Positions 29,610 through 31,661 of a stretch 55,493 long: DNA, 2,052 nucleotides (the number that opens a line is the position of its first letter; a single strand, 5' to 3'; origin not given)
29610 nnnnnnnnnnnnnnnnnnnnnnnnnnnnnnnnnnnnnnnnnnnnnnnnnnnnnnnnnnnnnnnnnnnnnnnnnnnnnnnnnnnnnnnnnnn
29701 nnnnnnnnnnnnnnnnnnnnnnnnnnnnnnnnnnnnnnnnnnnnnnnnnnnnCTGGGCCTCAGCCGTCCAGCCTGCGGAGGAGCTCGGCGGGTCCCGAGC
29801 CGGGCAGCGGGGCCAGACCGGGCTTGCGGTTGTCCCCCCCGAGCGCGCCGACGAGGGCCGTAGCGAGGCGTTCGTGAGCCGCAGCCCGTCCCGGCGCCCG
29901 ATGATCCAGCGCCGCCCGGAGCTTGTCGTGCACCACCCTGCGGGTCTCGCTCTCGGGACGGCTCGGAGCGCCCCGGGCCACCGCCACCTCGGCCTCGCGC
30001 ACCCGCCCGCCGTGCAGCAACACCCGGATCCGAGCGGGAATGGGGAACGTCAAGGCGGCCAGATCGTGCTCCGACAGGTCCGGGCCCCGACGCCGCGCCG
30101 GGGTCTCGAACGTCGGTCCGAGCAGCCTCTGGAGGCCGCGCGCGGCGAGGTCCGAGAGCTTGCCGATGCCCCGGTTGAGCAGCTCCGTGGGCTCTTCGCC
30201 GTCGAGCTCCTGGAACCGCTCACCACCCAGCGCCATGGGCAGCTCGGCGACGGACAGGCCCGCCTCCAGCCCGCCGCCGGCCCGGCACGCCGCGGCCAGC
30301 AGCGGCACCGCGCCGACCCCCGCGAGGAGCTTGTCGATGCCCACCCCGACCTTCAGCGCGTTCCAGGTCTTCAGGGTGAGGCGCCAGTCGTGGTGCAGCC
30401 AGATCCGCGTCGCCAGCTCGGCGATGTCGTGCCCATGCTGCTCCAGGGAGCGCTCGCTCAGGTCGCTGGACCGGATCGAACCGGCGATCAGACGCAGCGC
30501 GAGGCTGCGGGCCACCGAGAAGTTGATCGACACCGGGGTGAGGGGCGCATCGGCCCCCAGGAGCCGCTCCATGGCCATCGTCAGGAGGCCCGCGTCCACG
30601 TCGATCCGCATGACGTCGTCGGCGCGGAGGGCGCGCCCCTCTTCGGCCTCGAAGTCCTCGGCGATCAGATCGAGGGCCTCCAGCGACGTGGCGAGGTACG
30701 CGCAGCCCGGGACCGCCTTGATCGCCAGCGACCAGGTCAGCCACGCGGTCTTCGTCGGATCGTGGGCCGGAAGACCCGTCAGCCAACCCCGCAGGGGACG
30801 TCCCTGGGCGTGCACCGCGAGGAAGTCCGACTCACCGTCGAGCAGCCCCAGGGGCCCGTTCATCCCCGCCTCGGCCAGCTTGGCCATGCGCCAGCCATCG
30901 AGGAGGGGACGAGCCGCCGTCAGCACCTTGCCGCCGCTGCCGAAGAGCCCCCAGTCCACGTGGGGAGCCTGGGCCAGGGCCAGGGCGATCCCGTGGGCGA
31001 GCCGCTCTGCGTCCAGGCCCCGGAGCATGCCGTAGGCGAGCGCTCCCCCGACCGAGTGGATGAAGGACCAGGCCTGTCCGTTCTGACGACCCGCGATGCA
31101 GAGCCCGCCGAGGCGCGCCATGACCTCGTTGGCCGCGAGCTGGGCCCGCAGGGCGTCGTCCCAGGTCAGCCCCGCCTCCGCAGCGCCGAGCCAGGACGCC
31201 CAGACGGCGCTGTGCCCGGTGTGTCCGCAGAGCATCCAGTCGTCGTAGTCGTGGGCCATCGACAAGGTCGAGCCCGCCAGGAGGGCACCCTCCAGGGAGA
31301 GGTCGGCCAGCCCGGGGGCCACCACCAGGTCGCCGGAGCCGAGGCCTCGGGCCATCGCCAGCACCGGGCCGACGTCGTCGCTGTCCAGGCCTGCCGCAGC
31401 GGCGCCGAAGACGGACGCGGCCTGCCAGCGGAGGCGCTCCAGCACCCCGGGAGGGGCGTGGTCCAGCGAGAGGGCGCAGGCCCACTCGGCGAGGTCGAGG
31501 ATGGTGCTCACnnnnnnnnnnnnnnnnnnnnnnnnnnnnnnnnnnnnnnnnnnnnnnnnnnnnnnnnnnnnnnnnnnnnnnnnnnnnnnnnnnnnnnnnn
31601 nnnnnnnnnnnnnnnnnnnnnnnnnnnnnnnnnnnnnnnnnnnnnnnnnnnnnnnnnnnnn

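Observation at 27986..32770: Ligase-less, Hen1-less Pnkp-type kinase-phosphatase heading an operon with an MmgE/PrpD protein and a rhomboid protease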

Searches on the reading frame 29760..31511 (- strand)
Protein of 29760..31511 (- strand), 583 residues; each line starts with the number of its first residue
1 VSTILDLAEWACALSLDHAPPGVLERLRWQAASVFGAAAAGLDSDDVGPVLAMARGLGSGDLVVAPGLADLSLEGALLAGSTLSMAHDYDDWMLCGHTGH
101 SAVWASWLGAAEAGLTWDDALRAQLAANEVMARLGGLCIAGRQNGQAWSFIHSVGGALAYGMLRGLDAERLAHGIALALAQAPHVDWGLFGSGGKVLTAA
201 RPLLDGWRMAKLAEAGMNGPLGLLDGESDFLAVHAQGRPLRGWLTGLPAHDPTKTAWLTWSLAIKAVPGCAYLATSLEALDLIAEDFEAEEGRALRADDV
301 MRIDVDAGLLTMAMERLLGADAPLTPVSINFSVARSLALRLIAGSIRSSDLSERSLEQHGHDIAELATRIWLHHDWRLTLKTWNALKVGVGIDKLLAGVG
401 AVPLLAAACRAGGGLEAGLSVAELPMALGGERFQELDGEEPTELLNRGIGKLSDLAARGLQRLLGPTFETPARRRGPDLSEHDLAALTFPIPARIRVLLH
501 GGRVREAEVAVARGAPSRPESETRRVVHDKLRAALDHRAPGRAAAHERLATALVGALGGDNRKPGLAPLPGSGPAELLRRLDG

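Call 6: search_protein_families(library=pfam, proteins=[window:29760-31511:-], max_evalue=0.01)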
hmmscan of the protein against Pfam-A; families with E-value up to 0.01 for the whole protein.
window:29760-31511:- (583 aa): 2 families
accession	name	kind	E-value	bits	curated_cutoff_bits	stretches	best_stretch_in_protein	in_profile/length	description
PF03972.19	MmgE_PrpD_N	-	1.3e-16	61.1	32.1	1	6-240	2-241/244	MmgE/PrpD N-terminal domain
PF19305.4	MmgE_PrpD_C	-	1.9e-06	28.2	32.1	0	290-379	24-103/173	MmgE/PrpD C-terminal domain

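Call 7: search_protein_families(library=ncbifam, proteins=[window:29760-31511:-], max_evalue=0.01)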
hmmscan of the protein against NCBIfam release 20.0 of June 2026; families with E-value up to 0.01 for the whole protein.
window:29760-31511:- (583 aa): 0 families

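Call 18: find_homologous_proteins(query=window:29760-31511:-, max_evalue=0.001)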
Query window:29760-31511:- (583 aa): 83 proteins with E <= 0.001 among 8000 candidates.
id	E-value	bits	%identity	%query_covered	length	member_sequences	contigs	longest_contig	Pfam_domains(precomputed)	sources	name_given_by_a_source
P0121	0.0e+0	1258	99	100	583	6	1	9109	PF19305.5,PF03972.20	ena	-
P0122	0.0e+0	1067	84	100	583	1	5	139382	PF03972.20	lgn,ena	-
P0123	0.0e+0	1057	84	100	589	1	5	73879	PF19305.5,PF03972.20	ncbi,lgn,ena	-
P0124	3.2e-284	962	76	100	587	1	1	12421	PF19305.5,PF03972.20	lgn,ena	-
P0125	4.2e-281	952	75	100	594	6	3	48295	PF19305.5,PF03972.20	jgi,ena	-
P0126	1.7e-203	695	60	96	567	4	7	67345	PF19305.5,PF03972.20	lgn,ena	-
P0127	1.5e-178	613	55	99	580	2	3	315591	PF19305.5,PF03972.20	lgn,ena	-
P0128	1.6e-176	606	53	99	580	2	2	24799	PF03972.20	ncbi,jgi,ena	-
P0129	1.0e-161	557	50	99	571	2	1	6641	PF19305.5,PF03972.20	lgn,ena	-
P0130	4.0e-161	556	53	99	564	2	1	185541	PF03972.20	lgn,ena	-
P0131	2.9e-160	553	52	99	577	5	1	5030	PF19305.5,PF03972.20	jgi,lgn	jgi:2-methylcitrate dehydratase PrpD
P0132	6.4e-138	479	48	100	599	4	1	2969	PF19305.5,PF03972.20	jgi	-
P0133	6.6e-136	472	47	99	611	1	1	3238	PF03972.20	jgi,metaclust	metaclust:\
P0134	1.8e-135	471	48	99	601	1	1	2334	PF19305.5,PF03972.20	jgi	-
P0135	2.3e-135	470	48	95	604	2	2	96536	PF03972.20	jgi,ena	jgi:2-methylcitrate dehydratase PrpD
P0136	1.2e-134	468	48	99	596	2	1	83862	PF03972.20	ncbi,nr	ncbi:MAG: MmgE/PrpD family protein [Proteobacteria bacterium]|nr:MmgE/PrpD family protein [Pseudomon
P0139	2.4e-129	451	47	99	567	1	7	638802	PF03972.20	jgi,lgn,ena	-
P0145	1.3e-66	243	35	89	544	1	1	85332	PF19305.5,PF03972.20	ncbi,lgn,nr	ncbi:MAG: MmgE/PrpD family protein [Actinomycetota bacterium]|nr:MmgE/PrpD family protein [Actinomyc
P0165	4.7e-58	215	36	88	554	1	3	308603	PF19305.5,PF03972.20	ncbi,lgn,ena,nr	ncbi:MAG: MmgE/PrpD family protein [Deltaproteobacteria bacterium]|nr:MmgE/PrpD family protein [Delt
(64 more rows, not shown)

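Call 19: find_encoding_contigs(protein=P0145, flank=8000, max_places=1)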
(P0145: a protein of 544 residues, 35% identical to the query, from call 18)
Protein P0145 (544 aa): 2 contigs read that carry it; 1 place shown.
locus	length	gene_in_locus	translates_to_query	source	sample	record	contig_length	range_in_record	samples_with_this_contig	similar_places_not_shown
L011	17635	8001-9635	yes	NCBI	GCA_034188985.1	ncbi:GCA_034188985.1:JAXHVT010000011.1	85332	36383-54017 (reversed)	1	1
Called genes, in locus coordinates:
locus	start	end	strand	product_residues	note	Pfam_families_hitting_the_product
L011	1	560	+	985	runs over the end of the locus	PF01590:GAF, PF13185:GAF_2, PF13492:GAF_3, PF01590:GAF, PF13185:GAF_2, PF00989:PAS, PF08448:PAS_4, PF00512:HisKA, +6 more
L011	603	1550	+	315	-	PF00072:Response_reg, PF00990:GGDEF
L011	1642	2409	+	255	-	PF00072:Response_reg, PF04397:LytTR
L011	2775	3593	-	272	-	PF00149:Metallophos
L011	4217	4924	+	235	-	-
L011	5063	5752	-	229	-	-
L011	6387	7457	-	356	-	PF13183:Fer4_8 (faint), PF12797:Fer4_2 (faint), PF13237:Fer4_10, PF14697:Fer4_21, PF12838:Fer4_7, PF13187:Fer4_9, PF00037:Fer4, PF12837:Fer4_6 (weak)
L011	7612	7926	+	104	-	-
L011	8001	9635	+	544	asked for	PF03972:MmgE_PrpD_N, PF19305:MmgE_PrpD_C (faint)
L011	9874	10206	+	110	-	PF26697:ComGC_C (weak)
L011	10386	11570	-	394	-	PF00753:Lactamase_B, PF19583:ODP, PF00258:Flavodoxin_1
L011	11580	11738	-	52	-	PF00301:Rubredoxin, PF21349:RUBY_RBDX (faint)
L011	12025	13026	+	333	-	PF06050:HGD-D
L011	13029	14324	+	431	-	PF06050:HGD-D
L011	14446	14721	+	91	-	PF06445:GyrI-like (weak)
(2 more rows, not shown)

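Call 20: find_encoding_contigs(protein=P0165, flank=8000, max_places=1)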
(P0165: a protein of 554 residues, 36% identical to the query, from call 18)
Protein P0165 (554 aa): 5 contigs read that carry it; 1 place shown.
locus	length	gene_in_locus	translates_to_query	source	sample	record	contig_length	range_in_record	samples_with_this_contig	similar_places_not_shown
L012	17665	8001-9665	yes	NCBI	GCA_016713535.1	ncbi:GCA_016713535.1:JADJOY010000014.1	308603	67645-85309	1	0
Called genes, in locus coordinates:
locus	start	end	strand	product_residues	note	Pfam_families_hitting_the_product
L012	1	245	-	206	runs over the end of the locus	PF14257:DUF4349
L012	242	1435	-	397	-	PF14257:DUF4349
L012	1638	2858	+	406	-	PF02771:Acyl-CoA_dh_N, PF02770:Acyl-CoA_dh_M, PF00441:Acyl-CoA_dh_1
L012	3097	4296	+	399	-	PF02771:Acyl-CoA_dh_N, PF02770:Acyl-CoA_dh_M, PF00441:Acyl-CoA_dh_1, PF08028:Acyl-CoA_dh_2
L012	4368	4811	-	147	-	PF03061:4HBT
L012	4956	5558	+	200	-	PF03483:B3_4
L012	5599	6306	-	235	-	PF01370:Epimerase, PF05368:NmrA (weak), PF07993:NAD_binding_4 (faint), PF13460:NAD_binding_10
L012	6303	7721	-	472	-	PF00072:Response_reg, PF00069:Pkinase, PF03109:ABC1 (faint), PF07714:PK_Tyr_Ser-Thr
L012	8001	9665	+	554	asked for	PF03972:MmgE_PrpD_N, PF19305:MmgE_PrpD_C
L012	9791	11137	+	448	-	PF05157:MshEN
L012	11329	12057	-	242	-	PF00561:Abhydrolase_1 (weak), PF12146:Hydrolase_4, PF12697:Abhydrolase_6 (weak)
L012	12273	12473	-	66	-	-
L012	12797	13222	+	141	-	-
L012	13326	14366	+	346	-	PF02504:FA_synthesis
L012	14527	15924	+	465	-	PF01546:Peptidase_M20, PF07687:M20_dimer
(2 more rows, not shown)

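Call 21: find_encoding_contigs(protein=P0139, flank=8000, max_places=1)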
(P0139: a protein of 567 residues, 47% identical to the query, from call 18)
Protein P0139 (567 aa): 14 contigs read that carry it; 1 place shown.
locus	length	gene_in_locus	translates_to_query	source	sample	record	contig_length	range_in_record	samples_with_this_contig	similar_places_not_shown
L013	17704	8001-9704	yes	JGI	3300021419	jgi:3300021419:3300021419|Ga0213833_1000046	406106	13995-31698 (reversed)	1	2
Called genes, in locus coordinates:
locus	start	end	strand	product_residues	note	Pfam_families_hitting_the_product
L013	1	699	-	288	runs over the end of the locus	-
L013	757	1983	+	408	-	PF03453:MoeA_N, PF00994:MoCF_biosynth, PF03454:MoeA_C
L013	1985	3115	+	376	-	PF03205:MobB, PF12804:NTP_transf_3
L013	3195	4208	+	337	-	PF13353:Fer4_12 (weak), PF04055:Radical_SAM, PF06463:Mob_synth_C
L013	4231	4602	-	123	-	PF06127:Mpo1-like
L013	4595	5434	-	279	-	PF02634:FdhD-NarQ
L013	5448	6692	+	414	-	-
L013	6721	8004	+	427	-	PF08433:KTI12, PF13671:AAA_33, PF00149:Metallophos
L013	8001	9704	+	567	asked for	PF03972:MmgE_PrpD_N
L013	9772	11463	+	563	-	PF01694:Rhomboid, PF14559:TPR_19 (faint), PF13428:TPR_14 (faint)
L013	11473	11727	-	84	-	-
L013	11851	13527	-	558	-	PF07610:DUF1573 (faint), PF12371:TMEM131_like_N (faint), PF22073:Cep192_D4 (faint), PF22544:HYDIN_VesB_CFA65-like_Ig (weak), PF15780:ASH (weak)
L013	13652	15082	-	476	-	PF04715:, PF00425:Chorismate_bind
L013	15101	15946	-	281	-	-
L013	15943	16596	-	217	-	PF02581:TMP-TENI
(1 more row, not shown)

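Call 35: search_solved_structures(query=window:29760-31511:-, show_alignments=3, max_evalue=0.01)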
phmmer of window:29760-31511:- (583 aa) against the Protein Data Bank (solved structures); distinct sequences matched with E-value up to 0.01: 0.

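Call 37: search_solved_structures(query=A2, show_alignments=3, max_evalue=0.01)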
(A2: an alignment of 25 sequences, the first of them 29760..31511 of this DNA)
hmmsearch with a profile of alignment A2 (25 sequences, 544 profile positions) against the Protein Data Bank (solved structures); distinct sequences matched with E-value up to 0.01: 11.
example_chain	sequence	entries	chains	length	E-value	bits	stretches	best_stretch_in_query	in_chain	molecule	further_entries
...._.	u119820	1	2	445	5.4e-23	84.6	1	33-347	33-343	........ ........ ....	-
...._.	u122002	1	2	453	7.7e-23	84.1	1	32-347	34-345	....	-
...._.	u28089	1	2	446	2.9e-21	78.9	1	34-353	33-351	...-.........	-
2hp0_A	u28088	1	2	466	5.2e-21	78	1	34-353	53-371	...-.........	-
12vt_A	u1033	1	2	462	1.2e-17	66.9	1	2-299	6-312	Cis-aconitate decarboxylase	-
12ux_A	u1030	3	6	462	1.5e-17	66.6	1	2-298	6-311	Cis-aconitate decarboxylase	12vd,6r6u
12vw_A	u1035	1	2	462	3.3e-17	65.5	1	2-298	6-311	Cis-aconitate decarboxylase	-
12vq_A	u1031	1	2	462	9.1e-17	64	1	2-298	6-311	Cis-aconitate decarboxylase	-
7br9_A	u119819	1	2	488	4.3e-15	58.5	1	2-368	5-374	Cis-aconitate decarboxylase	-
6r6t_A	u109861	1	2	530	6e-15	58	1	2-368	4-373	Cis-aconitate decarboxylase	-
6s62_A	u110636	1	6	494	0.0042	18.9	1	113-236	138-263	Propionate catabolic protein PrpD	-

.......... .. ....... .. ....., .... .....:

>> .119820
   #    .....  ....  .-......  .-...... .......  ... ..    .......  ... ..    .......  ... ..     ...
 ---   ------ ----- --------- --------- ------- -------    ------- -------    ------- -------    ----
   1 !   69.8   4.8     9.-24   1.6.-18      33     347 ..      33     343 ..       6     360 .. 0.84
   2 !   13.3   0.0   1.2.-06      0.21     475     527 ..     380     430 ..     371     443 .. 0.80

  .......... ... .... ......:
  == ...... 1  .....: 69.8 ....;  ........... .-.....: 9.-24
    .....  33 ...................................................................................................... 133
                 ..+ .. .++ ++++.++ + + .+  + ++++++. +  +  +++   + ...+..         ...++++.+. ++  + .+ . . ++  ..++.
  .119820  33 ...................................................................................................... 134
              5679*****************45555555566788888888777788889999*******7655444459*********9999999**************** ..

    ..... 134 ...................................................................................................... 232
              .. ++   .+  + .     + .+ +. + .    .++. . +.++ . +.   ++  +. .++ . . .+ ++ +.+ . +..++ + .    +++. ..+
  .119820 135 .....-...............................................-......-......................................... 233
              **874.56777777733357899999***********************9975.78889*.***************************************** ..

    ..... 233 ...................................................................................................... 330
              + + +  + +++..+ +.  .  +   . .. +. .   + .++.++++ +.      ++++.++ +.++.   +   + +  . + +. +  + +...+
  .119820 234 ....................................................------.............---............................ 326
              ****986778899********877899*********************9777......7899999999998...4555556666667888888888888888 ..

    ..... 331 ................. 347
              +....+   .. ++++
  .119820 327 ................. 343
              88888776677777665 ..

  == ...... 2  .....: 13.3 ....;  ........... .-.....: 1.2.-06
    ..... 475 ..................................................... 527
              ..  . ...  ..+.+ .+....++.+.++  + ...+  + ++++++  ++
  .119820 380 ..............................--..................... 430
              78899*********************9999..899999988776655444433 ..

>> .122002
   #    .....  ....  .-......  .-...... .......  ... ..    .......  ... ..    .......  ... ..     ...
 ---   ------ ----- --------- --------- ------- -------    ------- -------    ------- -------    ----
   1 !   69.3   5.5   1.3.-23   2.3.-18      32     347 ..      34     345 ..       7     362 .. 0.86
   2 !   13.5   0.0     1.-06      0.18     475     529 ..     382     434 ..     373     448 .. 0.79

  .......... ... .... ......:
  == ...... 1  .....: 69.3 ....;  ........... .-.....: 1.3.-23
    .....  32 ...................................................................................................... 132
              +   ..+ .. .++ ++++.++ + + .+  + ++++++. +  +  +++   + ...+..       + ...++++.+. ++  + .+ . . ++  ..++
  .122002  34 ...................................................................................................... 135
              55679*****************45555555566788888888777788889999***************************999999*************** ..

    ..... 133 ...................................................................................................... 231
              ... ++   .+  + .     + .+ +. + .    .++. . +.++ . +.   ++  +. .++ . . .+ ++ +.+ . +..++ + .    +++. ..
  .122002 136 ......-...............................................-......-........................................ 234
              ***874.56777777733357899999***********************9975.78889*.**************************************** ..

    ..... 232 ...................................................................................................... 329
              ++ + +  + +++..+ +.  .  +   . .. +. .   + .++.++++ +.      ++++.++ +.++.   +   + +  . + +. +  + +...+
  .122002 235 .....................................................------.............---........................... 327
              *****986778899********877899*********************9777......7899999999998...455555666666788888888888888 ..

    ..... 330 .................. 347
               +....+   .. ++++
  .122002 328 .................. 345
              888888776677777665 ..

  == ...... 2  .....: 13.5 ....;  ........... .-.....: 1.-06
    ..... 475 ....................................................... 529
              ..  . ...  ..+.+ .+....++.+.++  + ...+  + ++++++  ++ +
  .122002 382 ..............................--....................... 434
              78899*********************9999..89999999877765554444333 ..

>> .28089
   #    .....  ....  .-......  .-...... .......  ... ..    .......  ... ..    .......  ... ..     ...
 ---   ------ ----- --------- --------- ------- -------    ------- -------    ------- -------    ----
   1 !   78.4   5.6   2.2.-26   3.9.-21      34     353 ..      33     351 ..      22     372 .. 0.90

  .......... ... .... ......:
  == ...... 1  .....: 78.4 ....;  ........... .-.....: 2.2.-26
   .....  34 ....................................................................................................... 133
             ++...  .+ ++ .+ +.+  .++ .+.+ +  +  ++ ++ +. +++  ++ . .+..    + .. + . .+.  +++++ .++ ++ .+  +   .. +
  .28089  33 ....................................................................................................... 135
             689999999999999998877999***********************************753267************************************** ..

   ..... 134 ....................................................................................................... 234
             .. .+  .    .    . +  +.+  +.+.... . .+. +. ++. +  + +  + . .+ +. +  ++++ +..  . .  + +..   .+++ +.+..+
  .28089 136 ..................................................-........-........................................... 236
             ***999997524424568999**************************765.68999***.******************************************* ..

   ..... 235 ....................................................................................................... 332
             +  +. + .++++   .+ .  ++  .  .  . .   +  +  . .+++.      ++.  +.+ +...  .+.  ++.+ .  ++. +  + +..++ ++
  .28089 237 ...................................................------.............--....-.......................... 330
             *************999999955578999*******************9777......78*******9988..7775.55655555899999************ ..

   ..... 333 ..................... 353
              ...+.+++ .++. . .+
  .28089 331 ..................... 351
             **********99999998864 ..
